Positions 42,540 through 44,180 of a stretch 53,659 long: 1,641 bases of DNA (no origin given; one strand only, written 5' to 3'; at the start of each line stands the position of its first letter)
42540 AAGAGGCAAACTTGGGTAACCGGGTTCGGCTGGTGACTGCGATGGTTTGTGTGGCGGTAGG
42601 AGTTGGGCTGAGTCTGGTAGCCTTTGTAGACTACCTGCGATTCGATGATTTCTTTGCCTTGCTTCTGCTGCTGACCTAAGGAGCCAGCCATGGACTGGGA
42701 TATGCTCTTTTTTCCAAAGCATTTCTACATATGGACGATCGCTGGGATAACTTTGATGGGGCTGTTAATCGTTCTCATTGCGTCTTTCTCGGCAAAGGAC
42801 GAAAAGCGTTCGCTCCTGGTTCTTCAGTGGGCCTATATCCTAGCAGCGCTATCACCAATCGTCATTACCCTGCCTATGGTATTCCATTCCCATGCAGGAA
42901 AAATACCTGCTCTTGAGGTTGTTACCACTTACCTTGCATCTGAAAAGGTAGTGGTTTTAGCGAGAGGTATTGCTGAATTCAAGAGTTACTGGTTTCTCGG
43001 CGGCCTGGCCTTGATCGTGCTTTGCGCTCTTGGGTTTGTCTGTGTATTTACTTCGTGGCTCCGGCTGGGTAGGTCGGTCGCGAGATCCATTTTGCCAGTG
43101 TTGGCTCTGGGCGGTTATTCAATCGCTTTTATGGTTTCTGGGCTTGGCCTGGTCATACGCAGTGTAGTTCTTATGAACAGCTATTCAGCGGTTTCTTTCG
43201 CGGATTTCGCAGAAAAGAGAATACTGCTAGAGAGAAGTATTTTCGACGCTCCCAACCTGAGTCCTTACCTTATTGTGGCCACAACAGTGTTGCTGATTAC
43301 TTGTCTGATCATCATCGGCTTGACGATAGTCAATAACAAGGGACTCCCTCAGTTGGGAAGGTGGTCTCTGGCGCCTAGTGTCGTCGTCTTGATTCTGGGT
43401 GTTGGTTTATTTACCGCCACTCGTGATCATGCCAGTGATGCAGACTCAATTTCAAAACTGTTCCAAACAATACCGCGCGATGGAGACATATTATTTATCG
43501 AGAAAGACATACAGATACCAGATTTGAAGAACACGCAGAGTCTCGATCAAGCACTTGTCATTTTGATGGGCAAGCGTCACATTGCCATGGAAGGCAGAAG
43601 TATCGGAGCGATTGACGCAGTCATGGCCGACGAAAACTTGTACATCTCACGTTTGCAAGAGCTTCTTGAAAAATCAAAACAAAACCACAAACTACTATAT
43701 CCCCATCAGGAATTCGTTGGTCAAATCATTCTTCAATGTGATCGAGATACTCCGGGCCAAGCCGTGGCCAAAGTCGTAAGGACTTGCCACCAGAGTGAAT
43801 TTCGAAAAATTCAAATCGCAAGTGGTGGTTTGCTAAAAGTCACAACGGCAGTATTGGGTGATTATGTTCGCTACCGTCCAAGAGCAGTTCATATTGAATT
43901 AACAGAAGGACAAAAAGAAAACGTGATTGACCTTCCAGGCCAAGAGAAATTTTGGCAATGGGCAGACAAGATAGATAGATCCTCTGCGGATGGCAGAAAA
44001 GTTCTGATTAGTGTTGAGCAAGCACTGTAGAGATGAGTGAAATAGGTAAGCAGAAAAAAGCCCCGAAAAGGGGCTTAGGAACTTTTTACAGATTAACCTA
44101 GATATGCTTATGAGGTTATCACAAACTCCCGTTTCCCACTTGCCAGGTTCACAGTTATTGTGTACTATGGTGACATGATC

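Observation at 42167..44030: AT-richer two-gene membrane module joined to the 3' end of the Na+-NQR operon; no recognisable family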

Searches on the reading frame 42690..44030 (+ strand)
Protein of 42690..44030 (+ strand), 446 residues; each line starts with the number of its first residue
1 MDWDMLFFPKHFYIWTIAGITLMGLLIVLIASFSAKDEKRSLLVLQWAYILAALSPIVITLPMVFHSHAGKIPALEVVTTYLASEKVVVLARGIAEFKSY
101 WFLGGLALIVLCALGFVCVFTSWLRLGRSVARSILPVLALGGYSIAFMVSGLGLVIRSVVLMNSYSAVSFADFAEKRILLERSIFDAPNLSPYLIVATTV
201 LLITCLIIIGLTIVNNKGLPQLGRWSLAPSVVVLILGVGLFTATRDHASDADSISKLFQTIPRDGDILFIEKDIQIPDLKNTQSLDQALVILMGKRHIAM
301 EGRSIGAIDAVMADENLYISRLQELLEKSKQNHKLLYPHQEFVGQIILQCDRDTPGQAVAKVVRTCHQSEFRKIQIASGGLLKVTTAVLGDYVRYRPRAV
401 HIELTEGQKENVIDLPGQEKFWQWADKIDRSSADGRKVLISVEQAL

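Call 3: search_protein_families(library=pfam, proteins=[window:42690-44030:+], max_evalue=1)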
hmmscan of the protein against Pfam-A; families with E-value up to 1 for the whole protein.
window:42690-44030:+ (446 aa): 3 families
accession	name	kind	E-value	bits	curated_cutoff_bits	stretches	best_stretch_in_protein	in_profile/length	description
PF02472.21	ExbD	-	1.4e-05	25.6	25.4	1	273-377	37-124/128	Biopolymer transport protein ExbD/TolR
PF19258.4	KxYKxGKxW_sig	-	0.052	13.9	23.6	0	15-35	15-35/41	KxYKxGKxW signal peptide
PF18159.6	S_4TM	-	0.27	11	26.9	1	193-258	165-230/291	SMODS-associating 4TM effector domain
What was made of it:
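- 43470..43838 (+): Large protein residues 261-383: ExbD/TolR-type periplasmic alpha/beta domain. Pfam PF02472 at E = 1.4e-5, 25.6 bits against a cutoff of 25.4 (call 3).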

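Call 4: search_protein_families(library=ncbifam, proteins=[window:42690-44030:+], max_evalue=1)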
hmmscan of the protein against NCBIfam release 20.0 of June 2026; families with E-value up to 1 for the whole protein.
window:42690-44030:+ (446 aa): 0 families

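Call 7: find_homologous_proteins(query=window:42690-44027:+)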
Query window:42690-44027:+ (446 aa): 2 proteins with E <= 0.001 among 8000 candidates.
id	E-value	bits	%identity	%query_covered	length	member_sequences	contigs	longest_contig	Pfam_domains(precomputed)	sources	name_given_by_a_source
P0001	1.6e-289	978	100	100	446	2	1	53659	PF02472.22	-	-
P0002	7.7e-115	402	43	100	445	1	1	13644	-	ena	-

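Call 9: find_encoding_contigs(protein=P0002, flank=10000)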
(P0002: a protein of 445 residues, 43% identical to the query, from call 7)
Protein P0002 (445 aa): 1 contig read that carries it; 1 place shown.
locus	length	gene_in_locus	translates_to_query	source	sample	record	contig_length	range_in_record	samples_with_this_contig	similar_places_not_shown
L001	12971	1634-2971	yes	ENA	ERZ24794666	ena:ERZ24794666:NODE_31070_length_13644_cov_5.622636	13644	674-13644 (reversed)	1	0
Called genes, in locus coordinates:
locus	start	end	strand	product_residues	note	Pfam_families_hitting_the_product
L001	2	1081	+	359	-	?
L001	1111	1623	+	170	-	-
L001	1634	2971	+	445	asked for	-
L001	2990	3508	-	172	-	-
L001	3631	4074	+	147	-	-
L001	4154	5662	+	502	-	PF11617:Cu-binding_MopE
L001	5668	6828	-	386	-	PF05684:DUF819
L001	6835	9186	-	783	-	-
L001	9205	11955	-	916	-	-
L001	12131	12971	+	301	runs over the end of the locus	PF06966:DUF1295, PF04191:PEMT (weak)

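Call 18: search_solved_structures(query=A1, max_evalue=10, show_alignments=3)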
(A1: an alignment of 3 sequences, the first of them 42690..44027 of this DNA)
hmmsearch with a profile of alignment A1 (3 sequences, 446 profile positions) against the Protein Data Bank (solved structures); distinct sequences matched with E-value up to 10: 4.
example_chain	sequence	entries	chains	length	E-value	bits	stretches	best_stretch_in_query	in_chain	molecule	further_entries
4cbf_B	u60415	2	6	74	0.26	13.2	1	150-212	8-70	M PROTEIN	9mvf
9u9h_A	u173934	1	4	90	1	11.3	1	5-74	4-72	Virion membrane protein OPG140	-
6qzq_A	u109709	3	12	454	1.5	10.7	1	311-350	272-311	CRISPR-associated (Cas) DxTHG family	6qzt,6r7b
6r9r_B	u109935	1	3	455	1.5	10.7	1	311-350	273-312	CRISPR-associated (Cas) DxTHG family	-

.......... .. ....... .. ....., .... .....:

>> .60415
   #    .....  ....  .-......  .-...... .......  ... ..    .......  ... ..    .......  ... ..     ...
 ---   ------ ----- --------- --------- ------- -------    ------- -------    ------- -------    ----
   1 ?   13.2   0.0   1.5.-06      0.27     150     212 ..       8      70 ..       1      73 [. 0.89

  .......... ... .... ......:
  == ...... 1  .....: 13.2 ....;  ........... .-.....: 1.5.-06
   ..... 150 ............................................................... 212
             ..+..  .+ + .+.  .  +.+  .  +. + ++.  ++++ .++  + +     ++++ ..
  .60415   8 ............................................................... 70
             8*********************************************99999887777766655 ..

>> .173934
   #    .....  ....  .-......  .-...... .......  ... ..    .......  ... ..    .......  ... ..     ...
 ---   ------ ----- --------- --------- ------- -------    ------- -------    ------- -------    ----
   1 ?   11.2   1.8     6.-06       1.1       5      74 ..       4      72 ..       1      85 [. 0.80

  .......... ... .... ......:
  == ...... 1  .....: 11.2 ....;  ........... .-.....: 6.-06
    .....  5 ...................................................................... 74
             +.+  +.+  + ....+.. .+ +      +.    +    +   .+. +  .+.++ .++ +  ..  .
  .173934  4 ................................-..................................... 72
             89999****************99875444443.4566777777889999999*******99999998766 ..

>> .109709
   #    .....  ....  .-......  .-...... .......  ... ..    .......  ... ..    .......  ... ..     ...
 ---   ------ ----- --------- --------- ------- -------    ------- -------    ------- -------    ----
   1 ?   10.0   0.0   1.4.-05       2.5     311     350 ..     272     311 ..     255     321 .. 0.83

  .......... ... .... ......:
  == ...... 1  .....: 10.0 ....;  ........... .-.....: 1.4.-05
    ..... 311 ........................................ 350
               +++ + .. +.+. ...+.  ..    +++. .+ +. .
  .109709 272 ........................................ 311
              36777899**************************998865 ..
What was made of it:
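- Tried and rejected: Full-length profile against PDB sequences: nothing (call 18).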

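Call 20: find_homologous_proteins(query=A3, max_evalue=0.01)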
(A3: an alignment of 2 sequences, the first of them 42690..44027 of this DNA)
Query A3 (2 sequences) (446 aa, profile of the alignment): 2 proteins with E <= 0.01 among 8000 candidates.
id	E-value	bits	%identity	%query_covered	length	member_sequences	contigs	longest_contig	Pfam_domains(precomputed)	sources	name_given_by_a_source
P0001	9.9e-264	893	100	100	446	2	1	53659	PF02472.22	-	-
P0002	4.8e-256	868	43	100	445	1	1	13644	-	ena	-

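Call 21: find_related_loci(query=A1, collection=genome_contigs, flank=10000)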
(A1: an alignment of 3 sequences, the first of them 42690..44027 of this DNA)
Query A1 (446 aa) in genome_contigs; peptide patterns used: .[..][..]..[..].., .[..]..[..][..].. (x = any residue, [..] = any of these).
108 stretches matched a pattern, but none encodes a relative of the query by tblastn (E <= 1e-3).

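Call 22: find_related_loci(query=A1, collection=metagenome_contigs, flank=10000)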
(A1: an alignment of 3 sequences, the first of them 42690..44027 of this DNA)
Query A1 (446 aa) in metagenome_contigs; peptide patterns used: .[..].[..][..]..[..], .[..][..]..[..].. (x = any residue, [..] = any of these).
210 stretches matched a pattern; 1 encode a relative of the query (tblastn E <= 1e-3); 1 distinct loci.
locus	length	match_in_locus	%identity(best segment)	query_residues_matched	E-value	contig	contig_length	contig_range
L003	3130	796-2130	94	1-445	0e+0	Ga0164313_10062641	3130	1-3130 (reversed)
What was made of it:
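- Tried and rejected: First genome scan and the metagenome scan found nothing new (calls 21, 22).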

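Call 29: search_protein_families(library=pfam, proteins=[L001:17-1081:+, L001:2990-3541:-], max_evalue=0.001)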
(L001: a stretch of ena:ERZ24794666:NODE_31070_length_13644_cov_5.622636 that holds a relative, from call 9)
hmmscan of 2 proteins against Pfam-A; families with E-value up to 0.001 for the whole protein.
L001:17-1081:+ (354 aa): 0 families

L001:2990-3541:- (183 aa): 0 families

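Call 33: search_protein_representatives(alignment_id=A3)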
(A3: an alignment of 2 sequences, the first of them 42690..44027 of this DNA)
Query: 2 sequences, 446 profile positions. Proteins with E-value up to 0.001 (for the whole library): 219; up to 1e-10: 32; up to 1e-30: 12. The best 150 are listed.
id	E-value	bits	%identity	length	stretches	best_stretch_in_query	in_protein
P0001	3.1e-264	893.0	-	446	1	1-446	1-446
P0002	1.5e-256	867.7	-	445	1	1-446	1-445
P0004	1.0e-98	347.5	-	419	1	42-440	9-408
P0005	9.6e-93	327.8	-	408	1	40-435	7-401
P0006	8.9e-83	295.0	-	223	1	231-443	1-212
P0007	1.5e-41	159.1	-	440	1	16-439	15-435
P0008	6.5e-40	153.7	-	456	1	9-413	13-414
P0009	1.1e-39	152.9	-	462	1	12-441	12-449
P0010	1.9e-38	148.9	-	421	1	9-434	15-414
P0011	3.4e-37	144.7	-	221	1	266-440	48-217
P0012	1.2e-31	126.5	-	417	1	9-400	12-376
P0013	1.4e-31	126.2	-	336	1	130-433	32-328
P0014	6.3e-28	114.2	-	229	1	228-435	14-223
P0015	8.9e-28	113.7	-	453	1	46-440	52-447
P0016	2.4e-27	112.3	-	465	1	11-413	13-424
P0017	5.3e-24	101.3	-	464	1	13-443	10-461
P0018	4.1e-20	88.4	-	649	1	10-434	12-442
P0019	9.7e-20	87.2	-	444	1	13-435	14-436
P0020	5.0e-19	84.9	-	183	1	257-377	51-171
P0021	4.9e-17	78.3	-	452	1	18-439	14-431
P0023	8.3e-14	67.7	-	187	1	261-379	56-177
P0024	1.9e-13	66.5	-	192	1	261-377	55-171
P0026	1.1e-12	64.0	-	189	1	262-374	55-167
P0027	1.8e-12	63.2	-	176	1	262-377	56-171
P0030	5.2e-12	61.7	-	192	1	257-378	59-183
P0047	3.8e-09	52.3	-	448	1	13-412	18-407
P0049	6.8e-09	51.5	-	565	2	45-253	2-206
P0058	1.2e-08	50.6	-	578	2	13-252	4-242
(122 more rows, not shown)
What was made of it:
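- Closest known: Long. Same: These are the closest sequence relatives of the periplasmic domain (family-profile E down to 5e-19, call 33).
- Tried and rejected: The exhaustive HMMER search was needed (call 33).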

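Call 37: search_protein_families(library=pfam, proteins=[P0020, P0023, P0024, P0026, P0027, P0030, P0004, P0007, P0018, P0049], max_evalue=0.01)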
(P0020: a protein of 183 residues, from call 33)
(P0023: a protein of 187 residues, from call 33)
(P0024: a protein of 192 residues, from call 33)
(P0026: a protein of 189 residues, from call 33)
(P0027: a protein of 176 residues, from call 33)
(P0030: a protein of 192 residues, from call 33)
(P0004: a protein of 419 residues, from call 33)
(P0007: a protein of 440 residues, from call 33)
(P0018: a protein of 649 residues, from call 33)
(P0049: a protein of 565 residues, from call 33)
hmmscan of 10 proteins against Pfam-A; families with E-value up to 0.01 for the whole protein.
P0020 (183 aa): 1 family
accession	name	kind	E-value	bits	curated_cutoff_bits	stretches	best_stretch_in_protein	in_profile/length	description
PF02472.21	ExbD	-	7e-21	75.1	25.4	1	33-173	6-126/128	Biopolymer transport protein ExbD/TolR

P0023 (187 aa): 1 family
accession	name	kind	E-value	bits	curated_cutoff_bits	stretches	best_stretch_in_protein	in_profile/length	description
PF02472.21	ExbD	-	2e-14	54.2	25.4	1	30-178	2-127/128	Biopolymer transport protein ExbD/TolR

P0024 (192 aa): 1 family
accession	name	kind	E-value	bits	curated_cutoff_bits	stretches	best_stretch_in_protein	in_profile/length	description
PF02472.21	ExbD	-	2.9e-13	50.5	25.4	1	30-170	3-123/128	Biopolymer transport protein ExbD/TolR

P0026 (189 aa): 1 family
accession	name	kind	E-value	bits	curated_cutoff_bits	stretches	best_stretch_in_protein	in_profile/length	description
PF02472.21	ExbD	-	2.5e-15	57.1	25.4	1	33-171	7-125/128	Biopolymer transport protein ExbD/TolR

P0027 (176 aa): 1 family
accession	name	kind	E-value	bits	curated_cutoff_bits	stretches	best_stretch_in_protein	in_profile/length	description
PF02472.21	ExbD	-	1.3e-16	61.2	25.4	1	32-171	5-124/128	Biopolymer transport protein ExbD/TolR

P0030 (192 aa): 1 family
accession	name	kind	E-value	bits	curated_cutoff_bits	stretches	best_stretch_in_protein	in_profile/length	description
PF02472.21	ExbD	-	1.6e-15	57.8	25.4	1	36-184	1-126/128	Biopolymer transport protein ExbD/TolR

P0004 (419 aa): 1 family
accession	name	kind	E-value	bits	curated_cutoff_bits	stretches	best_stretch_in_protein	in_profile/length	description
PF02472.21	ExbD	-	0.0045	17.5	25.4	1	271-348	63-126/128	Biopolymer transport protein ExbD/TolR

P0007 (440 aa): 0 families

P0018 (649 aa): 1 family
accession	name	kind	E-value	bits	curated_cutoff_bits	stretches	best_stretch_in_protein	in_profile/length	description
PF03544.19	TonB_C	-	0.0032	18.3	24.6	1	583-641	13-71/79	Gram-negative bacterial TonB protein C-terminal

P0049 (565 aa): 3 families
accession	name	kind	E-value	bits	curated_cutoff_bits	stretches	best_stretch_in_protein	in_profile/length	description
PF02472.21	ExbD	-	1.9e-08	34.9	25.4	1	439-537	34-117/128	Biopolymer transport protein ExbD/TolR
PF18920.5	DUF5671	-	0.0046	17.3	28.4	0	149-205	14-70/132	Domain of unknown function (DUF5671)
PF03706.18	LPG_synthase_TM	-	0.008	16.1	33.4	1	59-166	118-233/302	Lysylphosphatidylglycerol synthase TM region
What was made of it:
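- The family profile retrieves about 200 canonical ExbD proteins (call 33), verified by Pfam at 1e-13 to 1e-21 (call 37).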

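Call 38: find_encoding_contigs(protein=P0004, flank=8000, max_places=3)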
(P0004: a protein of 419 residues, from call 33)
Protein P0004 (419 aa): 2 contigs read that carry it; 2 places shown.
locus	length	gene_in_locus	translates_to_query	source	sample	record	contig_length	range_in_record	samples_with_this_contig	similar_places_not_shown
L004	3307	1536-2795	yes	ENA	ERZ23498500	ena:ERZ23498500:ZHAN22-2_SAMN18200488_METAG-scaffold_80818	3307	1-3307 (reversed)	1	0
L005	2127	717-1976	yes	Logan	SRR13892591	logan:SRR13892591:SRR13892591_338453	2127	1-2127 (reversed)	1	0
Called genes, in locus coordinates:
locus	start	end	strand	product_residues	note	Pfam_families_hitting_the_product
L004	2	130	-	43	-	?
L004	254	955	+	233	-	PF10502:Peptidase_S26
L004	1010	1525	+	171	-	-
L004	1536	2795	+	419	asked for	-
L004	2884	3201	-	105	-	PF13744:HTH_37, PF13560:HTH_31, PF01381:HTH_3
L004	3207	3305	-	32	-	?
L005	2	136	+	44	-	?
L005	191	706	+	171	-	-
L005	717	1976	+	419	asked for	-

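Call 39: find_encoding_contigs(protein=P0007, flank=8000, max_places=3)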
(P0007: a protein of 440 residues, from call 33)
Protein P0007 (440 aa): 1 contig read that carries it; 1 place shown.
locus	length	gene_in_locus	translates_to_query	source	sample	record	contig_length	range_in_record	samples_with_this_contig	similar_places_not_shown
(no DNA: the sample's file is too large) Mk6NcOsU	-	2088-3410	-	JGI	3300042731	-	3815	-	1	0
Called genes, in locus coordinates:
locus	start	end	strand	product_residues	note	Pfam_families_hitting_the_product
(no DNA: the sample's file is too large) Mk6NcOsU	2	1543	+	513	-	?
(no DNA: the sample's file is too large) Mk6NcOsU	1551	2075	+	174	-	-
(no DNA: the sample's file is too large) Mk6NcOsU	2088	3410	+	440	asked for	-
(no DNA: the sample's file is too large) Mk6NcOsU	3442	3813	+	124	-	?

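Call 40: predict_structure(alignment_id=A3)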
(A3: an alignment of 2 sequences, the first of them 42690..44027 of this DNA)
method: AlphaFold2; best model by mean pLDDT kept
length: 446 residues; sequences in the alignment: 2
mean_pLDDT: 42.3   pTM: 0.37
mean pLDDT of the five models: 42.3, 40.0, 39.0, 38.7, 38.1
residues with pLDDT >= 90: 0; 70-90: 16; 50-70: 131; < 50: 299
segments of 3 or more residues with pLDDT < 50: 1-7, 64-96, 130-132, 163-193, 215-230, 238-326, 328-446
pLDDT, mean of each block of 10 residues (from residue 1): 42 65 70 64 62 60 44 34 40 50 67 71 60 57 66 63 45 41 39 53 61 49 45 51 39 34 27 24 24 22 24 34 45 39 29 27 23 21 23 23 21 29 38 29 24
secondary structure, 60 per line:
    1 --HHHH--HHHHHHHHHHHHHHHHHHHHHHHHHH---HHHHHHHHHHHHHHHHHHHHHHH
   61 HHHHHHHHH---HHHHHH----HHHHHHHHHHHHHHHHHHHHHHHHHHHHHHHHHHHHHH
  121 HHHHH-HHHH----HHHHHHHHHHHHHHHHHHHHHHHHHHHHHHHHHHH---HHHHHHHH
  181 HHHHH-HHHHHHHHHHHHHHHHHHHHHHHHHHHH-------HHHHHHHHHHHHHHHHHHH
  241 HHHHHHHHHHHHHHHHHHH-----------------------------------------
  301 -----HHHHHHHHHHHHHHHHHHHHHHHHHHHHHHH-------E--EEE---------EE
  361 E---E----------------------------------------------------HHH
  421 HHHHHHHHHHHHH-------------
elements in order: H3-6 H9-34 H38-69 H73-78 H83-125 H127-130 H135-169 H173-185 H187-214 H222-259 H306-336 E347-349 E359-361 H418-433
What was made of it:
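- Tried and rejected: AF2 with a 2-sequence alignment was unusable (pLDDT 42, call 40).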

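Call 43: find_encoding_contigs(protein=P0008, flank=10000, max_places=2)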
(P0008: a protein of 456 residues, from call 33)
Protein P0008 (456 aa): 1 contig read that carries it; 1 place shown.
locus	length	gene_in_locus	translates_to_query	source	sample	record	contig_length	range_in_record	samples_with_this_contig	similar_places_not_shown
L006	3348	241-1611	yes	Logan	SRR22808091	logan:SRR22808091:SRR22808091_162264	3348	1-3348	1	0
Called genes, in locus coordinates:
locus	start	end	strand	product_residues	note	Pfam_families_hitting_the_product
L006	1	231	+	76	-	?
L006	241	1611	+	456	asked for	-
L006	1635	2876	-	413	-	PF13657:Couple_hipA, PF07804:HipA_C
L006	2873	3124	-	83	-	PF13560:HTH_31, PF01381:HTH_3 (weak)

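Call 44: find_encoding_contigs(protein=P0009, flank=10000, max_places=2)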
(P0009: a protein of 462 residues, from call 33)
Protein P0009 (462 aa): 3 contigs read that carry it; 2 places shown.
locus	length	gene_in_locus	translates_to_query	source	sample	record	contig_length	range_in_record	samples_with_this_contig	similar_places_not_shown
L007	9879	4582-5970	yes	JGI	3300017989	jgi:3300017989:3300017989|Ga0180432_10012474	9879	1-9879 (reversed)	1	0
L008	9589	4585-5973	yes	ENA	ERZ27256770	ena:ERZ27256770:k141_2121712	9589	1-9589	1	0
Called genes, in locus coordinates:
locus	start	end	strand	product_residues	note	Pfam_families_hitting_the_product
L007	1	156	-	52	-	?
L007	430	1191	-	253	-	PF03372:Exo_endo_phos, PF14529:Exo_endo_phos_2 (faint)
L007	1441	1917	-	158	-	-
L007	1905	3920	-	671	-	-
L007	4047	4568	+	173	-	-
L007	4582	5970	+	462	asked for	-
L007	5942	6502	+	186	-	PF13302:Acetyltransf_3, PF00583:Acetyltransf_1, PF13523:Acetyltransf_8 (weak)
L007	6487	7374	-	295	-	PF00072:Response_reg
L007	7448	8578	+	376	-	PF00196:GerE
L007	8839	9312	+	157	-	-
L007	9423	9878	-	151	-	?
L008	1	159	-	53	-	?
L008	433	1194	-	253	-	PF03372:Exo_endo_phos, PF14529:Exo_endo_phos_2 (faint)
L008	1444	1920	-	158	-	-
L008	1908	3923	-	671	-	-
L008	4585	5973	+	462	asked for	-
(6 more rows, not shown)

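Call 45: find_encoding_contigs(protein=P0018, flank=10000, max_places=2)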
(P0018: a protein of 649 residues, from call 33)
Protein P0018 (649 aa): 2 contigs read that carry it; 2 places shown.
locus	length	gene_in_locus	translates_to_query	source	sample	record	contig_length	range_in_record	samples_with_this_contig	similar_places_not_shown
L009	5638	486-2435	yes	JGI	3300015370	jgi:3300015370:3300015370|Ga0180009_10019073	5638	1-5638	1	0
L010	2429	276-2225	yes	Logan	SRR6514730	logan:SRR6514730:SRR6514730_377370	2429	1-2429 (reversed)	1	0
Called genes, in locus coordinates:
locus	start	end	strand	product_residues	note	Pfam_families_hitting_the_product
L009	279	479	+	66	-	-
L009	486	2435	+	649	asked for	-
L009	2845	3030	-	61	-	-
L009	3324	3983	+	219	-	PF17761:DUF1016_N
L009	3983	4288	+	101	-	PF05016:ParE_toxin (weak)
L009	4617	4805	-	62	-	-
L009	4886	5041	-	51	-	-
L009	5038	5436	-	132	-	-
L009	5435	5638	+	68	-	?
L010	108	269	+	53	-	-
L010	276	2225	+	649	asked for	-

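Call 46: search_protein_families(library=padloc, proteins=[window:42690-44027:+], max_evalue=0.1)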
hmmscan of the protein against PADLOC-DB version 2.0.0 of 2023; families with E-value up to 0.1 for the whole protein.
window:42690-44027:+ (446 aa): 0 families

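Call 49: predict_structure(alignment_id=A5)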
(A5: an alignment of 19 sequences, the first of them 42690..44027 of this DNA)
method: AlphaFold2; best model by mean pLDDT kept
length: 446 residues; sequences in the alignment: 19
mean_pLDDT: 82.9   pTM: 0.66
mean pLDDT of the five models: 82.9, 81.8, 81.3, 80.5, 80.4
residues with pLDDT >= 90: 186; 70-90: 177; 50-70: 76; < 50: 7
segments of 3 or more residues with pLDDT < 50: 1-3, 260-262
pLDDT, mean of each block of 10 residues (from residue 1): 54 87 95 89 90 91 80 67 67 79 94 95 76 80 95 92 76 70 81 93 91 71 69 81 77 62 59 81 88 91 90 90 94 89 91 94 94 90 73 77 82 89 94 86 70
secondary structure, 60 per line:
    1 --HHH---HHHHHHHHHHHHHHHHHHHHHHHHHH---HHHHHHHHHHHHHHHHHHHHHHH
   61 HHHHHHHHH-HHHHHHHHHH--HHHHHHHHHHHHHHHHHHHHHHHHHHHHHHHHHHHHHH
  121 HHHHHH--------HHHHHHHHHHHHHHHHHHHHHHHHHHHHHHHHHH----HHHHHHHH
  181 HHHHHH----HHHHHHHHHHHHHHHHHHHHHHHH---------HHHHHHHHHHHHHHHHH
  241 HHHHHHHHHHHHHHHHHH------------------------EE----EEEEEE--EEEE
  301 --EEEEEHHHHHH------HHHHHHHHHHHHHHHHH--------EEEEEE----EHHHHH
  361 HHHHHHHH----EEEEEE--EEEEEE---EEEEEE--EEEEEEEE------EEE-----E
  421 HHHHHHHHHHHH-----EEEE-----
elements in order: H9-34 H38-69 H71-80 H83-126 H135-168 H173-186 H191-214 H224-258 E289-294 E297-300 E303-307 H308-313 H320-336 E345-350 H356-368 E373-378 E381-386 E390-395 E398-405 E412-414 H421-432 E438-441
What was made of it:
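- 42690..43469 (+): Large protein residues 1-260: a 6-TM domain of long helical hairpins with periplasmic amphipathic loops carrying (S/A)EK..LL. No relatives outside the family were detected. AF2 helices 9-34, 38-69, 83-126, 135-168, 191-214 and 224-258, mean pLDDT 82.9 (call 49).
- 43470..43838 (+): AF2 secondary structure is beta-beta-beta-alpha-beta-alpha-beta (call 49).
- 43839..44027 (+): Large protein residues 384-446: an extra beta-rich C-terminal subdomain with one helix. It is family-specific and has no known relative. AF2 strands 381-386, 390-395, 398-405, 412-414, helix 421-432, strand 438-441 (call 49).
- The AF2 model has pLDDT 82.9 (call 49).
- Tried and rejected: The 19-sequence run was good (call 49).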
